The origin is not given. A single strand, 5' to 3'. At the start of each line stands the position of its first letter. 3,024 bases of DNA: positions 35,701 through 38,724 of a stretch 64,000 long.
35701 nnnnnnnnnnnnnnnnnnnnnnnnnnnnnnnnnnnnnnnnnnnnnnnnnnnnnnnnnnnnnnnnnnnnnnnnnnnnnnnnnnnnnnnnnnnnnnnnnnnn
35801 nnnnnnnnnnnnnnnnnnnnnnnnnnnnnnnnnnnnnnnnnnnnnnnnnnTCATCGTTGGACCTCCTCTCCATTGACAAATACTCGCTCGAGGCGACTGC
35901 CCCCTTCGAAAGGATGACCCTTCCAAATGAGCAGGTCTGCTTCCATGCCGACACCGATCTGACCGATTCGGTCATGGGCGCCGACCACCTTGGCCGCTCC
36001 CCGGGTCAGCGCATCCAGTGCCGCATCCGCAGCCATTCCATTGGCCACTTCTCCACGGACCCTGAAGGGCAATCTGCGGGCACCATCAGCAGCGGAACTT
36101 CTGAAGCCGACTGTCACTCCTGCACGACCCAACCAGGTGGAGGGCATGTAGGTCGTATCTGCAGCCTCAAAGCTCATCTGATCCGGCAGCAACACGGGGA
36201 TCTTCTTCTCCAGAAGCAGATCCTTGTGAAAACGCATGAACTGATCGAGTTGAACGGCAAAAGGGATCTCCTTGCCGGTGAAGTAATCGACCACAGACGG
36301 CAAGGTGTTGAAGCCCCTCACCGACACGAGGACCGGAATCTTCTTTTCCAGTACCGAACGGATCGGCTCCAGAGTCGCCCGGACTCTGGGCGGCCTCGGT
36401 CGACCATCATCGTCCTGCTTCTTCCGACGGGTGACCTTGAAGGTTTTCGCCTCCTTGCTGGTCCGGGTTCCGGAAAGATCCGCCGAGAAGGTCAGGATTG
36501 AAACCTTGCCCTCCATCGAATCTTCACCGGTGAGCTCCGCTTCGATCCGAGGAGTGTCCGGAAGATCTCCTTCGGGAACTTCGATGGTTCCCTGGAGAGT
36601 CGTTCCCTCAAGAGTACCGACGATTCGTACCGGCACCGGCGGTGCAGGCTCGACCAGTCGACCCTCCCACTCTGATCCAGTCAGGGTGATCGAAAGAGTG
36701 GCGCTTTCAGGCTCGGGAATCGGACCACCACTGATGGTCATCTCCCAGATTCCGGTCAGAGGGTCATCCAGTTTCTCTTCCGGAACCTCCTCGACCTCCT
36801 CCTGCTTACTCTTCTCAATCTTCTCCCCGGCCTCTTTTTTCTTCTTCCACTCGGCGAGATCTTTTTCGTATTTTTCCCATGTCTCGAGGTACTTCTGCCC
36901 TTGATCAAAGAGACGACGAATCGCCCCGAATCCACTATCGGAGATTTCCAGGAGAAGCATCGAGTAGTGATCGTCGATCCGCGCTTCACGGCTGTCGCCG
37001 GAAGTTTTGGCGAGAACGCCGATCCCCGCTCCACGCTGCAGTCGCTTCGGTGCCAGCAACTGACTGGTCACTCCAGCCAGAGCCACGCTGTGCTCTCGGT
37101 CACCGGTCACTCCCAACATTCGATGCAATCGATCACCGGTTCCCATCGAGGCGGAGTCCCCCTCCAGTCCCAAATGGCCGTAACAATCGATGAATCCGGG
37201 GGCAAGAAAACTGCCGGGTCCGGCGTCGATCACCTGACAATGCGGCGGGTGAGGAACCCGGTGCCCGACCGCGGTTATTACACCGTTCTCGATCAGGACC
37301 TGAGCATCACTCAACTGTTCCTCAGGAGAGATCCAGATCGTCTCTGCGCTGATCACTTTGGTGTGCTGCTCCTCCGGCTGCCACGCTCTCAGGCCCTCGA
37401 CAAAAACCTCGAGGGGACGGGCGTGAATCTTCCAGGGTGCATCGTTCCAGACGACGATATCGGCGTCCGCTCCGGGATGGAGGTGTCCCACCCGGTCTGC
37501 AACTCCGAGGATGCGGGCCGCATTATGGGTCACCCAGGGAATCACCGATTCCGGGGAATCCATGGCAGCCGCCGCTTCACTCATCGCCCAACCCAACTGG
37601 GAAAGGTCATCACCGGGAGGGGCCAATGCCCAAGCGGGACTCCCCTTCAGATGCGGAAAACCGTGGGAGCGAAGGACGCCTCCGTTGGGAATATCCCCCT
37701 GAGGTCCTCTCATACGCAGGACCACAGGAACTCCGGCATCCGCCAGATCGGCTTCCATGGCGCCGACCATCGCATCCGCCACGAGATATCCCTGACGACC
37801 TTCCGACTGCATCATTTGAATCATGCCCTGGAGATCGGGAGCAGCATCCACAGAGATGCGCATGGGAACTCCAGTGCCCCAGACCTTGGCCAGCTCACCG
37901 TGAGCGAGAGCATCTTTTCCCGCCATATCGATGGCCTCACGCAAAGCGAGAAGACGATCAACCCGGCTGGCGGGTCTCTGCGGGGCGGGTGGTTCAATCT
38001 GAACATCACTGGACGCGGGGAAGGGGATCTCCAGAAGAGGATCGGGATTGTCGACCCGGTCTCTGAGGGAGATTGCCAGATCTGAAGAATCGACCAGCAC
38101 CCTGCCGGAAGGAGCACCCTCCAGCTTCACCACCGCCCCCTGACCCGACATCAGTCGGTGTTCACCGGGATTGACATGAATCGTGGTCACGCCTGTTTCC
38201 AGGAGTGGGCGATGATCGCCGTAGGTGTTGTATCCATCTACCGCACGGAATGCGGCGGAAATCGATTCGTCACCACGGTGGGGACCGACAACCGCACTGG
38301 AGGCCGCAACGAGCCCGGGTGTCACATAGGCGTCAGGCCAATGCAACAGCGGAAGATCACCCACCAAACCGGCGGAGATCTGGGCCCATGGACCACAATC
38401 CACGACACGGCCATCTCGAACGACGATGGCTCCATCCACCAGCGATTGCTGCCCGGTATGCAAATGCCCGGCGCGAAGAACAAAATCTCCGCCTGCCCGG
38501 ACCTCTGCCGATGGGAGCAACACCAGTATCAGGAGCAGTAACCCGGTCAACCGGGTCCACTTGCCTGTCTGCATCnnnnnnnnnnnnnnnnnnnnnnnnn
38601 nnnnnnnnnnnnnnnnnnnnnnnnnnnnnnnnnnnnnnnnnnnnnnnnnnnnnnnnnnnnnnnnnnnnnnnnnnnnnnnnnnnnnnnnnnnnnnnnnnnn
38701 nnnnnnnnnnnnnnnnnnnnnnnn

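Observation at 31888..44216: Operon of eight translationally coupled, secreted amidohydrolase-fold paralogs, seven with a degenerate metal site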

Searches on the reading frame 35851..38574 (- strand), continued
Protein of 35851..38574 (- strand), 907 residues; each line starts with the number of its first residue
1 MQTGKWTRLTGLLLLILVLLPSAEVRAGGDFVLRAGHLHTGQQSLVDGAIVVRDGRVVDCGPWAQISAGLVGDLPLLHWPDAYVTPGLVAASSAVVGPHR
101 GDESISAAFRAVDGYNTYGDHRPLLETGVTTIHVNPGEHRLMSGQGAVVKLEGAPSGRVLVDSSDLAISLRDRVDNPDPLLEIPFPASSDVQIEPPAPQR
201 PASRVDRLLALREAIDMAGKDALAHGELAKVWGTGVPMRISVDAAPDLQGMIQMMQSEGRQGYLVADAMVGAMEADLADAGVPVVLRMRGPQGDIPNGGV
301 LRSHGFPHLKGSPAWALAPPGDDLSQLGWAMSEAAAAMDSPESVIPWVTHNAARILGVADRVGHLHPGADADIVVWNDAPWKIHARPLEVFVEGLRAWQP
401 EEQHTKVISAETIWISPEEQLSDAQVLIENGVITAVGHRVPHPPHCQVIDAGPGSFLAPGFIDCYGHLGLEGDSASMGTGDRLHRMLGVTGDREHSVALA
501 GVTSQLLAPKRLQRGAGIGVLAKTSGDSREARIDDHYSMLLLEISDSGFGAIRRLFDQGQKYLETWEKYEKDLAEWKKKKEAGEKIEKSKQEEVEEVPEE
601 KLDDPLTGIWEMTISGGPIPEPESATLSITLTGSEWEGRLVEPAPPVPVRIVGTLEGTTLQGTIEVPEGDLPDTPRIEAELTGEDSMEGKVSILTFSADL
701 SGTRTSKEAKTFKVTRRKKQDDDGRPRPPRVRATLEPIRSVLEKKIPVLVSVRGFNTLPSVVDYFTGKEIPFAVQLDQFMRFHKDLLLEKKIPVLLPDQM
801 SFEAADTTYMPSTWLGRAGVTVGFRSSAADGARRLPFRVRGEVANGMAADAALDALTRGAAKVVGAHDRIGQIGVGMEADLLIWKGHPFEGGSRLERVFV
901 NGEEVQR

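Call 33: search_solved_structures(query=A1, max_evalue=0.01, show_alignments=0)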
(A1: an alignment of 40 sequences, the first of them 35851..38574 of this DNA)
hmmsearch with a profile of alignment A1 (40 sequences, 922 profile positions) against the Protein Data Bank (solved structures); distinct sequences matched with E-value up to 0.01: 150 (the best 60 are shown).
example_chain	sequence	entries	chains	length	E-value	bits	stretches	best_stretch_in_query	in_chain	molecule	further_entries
3ooq_A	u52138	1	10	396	1.8e-48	168.3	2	103-413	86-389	amidohydrolase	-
2p9b_A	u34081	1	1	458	4.6e-17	64.3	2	346-413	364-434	Possible prolidase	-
2vhl_A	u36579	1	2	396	2e-13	52.3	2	427-488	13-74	N-ACETYLGLUCOSAMINE-6-PHOSPHATE DEACETYLASE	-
2qs8_A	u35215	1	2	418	2.7e-13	51.8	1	832-914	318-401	Xaa-Pro Dipeptidase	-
4ub9_A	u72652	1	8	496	4.3e-13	51.2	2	857-920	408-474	Molinate hydrolase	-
4wgx_A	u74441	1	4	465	4.9e-13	51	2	857-920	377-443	Molinate hydrolase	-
3mkv_A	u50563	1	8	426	9.1e-13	50.1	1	266-394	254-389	PUTATIVE AMIDOHYDROLASE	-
4f0r_A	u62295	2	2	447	3.2e-12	48.3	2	329-407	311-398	5-methylthioadenosine/S-adenosylhomocysteine deaminase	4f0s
4b90_A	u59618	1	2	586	1.1e-11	46.5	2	418-480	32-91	DIHYDROPYRIMIDINASE-RELATED PROTEIN 5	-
4b91_A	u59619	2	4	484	1.2e-11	46.4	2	419-480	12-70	DIHYDROPYRIMIDINASE-RELATED PROTEIN 5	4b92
4dzh_A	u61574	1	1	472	1.4e-11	46.2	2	341-397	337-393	AMIDOHYDROLASE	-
8ihs_A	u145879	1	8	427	1.9e-11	45.7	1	827-911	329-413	Amidohydrolase family protein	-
2oof_A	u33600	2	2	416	2.2e-11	45.6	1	821-905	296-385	4-imidazolone-5-propanoate amidohydrolase | Imidazolonepropionase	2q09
3be7_A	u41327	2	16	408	2.4e-11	45.4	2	854-913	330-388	Zn-dependent arginine carboxypeptidase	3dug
9l6p_A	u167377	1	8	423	2.6e-11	45.3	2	830-910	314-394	LlADH-WT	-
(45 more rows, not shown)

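Call 38: predict_structure(alignment_id=A1)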
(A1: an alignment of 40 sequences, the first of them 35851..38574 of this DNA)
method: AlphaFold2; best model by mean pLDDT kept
length: 907 residues; sequences in the alignment: 40
mean_pLDDT: 83.7   pTM: 0.73
mean pLDDT of the five models: 83.7, 83.2, 82.3, 81.7, 81.2
residues with pLDDT >= 90: 423; 70-90: 349; 50-70: 88; < 50: 47
segments of 3 or more residues with pLDDT < 50: 20-28, 197-201, 294-303, 590-602, 711-716
pLDDT, mean of each block of 10 residues (from residue 1): 69 72 47 95 93 94 92 88 96 82 70 91 94 88 91 92 91 65 53 50 65 84 79 90 83 89 82 80 85 46 53 85 90 88 93 95 95 95 92 93 88 95 96 95 92 96 90 80 87 91 93 91 92 90 87 91 92 88 65 38 71 79 83 80 64 84 70 78 85 81 78 51 81 92 94 89 92 86 89 86 77 88 85 90 90 96 95 96 96 94 86
secondary structure, 60 per line:
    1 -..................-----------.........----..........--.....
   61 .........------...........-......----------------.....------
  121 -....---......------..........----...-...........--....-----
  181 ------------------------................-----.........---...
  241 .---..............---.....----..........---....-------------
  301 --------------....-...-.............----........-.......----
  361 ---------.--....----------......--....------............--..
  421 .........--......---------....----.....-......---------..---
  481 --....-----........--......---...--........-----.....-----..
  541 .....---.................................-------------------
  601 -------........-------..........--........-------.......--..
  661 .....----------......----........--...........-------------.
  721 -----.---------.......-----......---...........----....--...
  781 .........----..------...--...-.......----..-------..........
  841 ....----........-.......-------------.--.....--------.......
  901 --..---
elements in order (helices of 4 or more, strands of 3 or more residues): H2-19 E31-39 E44-53 E56-62 H63-69 E76-86 E88-93 H111-114 H122-125 E129-134 E141-150 E159-169 H172-175 H205-220 H226-234 E238-241 H245-258 E262-266 H271-280 E284-287 E315-318 H324-336 H341-348 H350-356 E373-376 E387-392 E395-398 E405-416 E419-429 E432-437 E447-450 E455-459 E461-466 H483-486 H492-499 E502-507 E511-513 E516-523 H529-532 E539-545 H549-581 E608-615 E623-632 E635-642 E650-656 E659-665 E676-681 E686-693 E696-706 H736-742 E748-753 H757-767 E772-775 H778-789 E802-804 E807-809 H811-817 H831-844 H849-856 H858-864 E881-885 E894-900

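Call 40: fold_search(model_id=the predicted structure, library=pdb)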
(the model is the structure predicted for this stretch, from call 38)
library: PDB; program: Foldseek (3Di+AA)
matches with E <= 10: 1071; with E <= 0.001: 296
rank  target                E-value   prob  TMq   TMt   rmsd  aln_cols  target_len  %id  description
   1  3ooq_F                1.6e-20  1.00  0.33  0.73   5.6       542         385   16  CRYSTAL STRUCTURE OF amidohydrolase from Thermotoga maritima MSB8 (released 2010-09-15)
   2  3ooq_A                5.1e-20  1.00  0.33  0.72   5.5       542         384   17  CRYSTAL STRUCTURE OF amidohydrolase from Thermotoga maritima MSB8 (released 2010-09-15)
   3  3ooq_B                2.2e-19  1.00  0.33  0.73   6.8       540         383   18  CRYSTAL STRUCTURE OF amidohydrolase from Thermotoga maritima MSB8 (released 2010-09-15)
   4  9up6_E                1.4e-09  1.00  0.23  0.50   9.0       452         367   14  Klebsiella pneumoniae NagA (released 2026-03-04)
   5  4dzh                  2.4e-09  1.00  0.24  0.45  10.4       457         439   15  Crystal structure of an adenosine deaminase from xanthomonas campestris (target nysgrc-200456) with bound zn (released 2012-03-21)
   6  4f0s                  2.6e-09  1.00  0.20  0.37  13.3       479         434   15  Crystal structure of an adenosine deaminase homolog from Chromobacterium violaceum (target NYSGRC-019589) with bound ino (released 2012-06-06)
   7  2gok_A                2.9e-09  1.00  0.22  0.45  11.3       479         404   16  Crystal structure of the imidazolonepropionase from Agrobacterium tumefaciens at 1.87 A resolution (released 2006-04-25)
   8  4f0r                  2.9e-09  1.00  0.20  0.37  12.2       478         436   15  Crystal structure of an adenosine deaminase homolog from Chromobacterium violaceum (target NYSGRC-019589) bound Zn and 5 (released 2012-06-06)
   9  4v1x_E                3.3e-09  1.00  0.23  0.41  17.1       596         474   12  The structure of the hexameric atrazine chlorohydrolase, AtzA (released 2015-03-11)
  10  4wgx_A                5.3e-09  1.00  0.23  0.43  14.5       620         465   14  Crystal Structure of Molinate Hydrolase (released 2015-02-11)
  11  2p50_D                5.9e-09  1.00  0.23  0.50   9.2       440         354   14  Crystal structure of N-acetyl-D-Glucosamine-6-Phosphate deacetylase liganded with Zn (released 2007-07-24)
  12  2q09                  8.2e-09  1.00  0.23  0.46  14.2       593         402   14  Crystal structure of Imidazolonepropionase from environmental sample with bound inhibitor 3-(2,5-Dioxo-imidazolidin-4-yl (released 2007-06-05)
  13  3feq_C                9.2e-09  1.00  0.25  0.51  12.1       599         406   14  Crystal structure of uncharacterized protein eah89906 (released 2008-12-16)
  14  3mtw                  1.0e-08  1.00  0.23  0.49  15.5       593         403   12  Crystal structure of L-Lysine, L-Arginine carboxypeptidase Cc2672 from Caulobacter Crescentus CB15 complexed with N-meth (released 2010-07-28)
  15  2vhl_A                1.1e-08  1.00  0.24  0.48   9.0       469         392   13  The Three-dimensional structure of the N-Acetylglucosamine-6- phosphate deacetylase from Bacillus subtilis (released 2007-12-04)
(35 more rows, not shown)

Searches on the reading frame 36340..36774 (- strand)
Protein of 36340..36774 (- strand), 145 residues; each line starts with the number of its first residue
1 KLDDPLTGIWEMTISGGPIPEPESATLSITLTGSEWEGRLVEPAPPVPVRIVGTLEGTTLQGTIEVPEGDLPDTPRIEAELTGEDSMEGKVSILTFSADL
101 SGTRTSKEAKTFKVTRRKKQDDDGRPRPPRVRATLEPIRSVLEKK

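Call 48: search_protein_families(library=pfam, proteins=[window:36340-36774:-], max_evalue=10)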
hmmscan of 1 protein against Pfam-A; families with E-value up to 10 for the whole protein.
seq(145 aa): 0 families
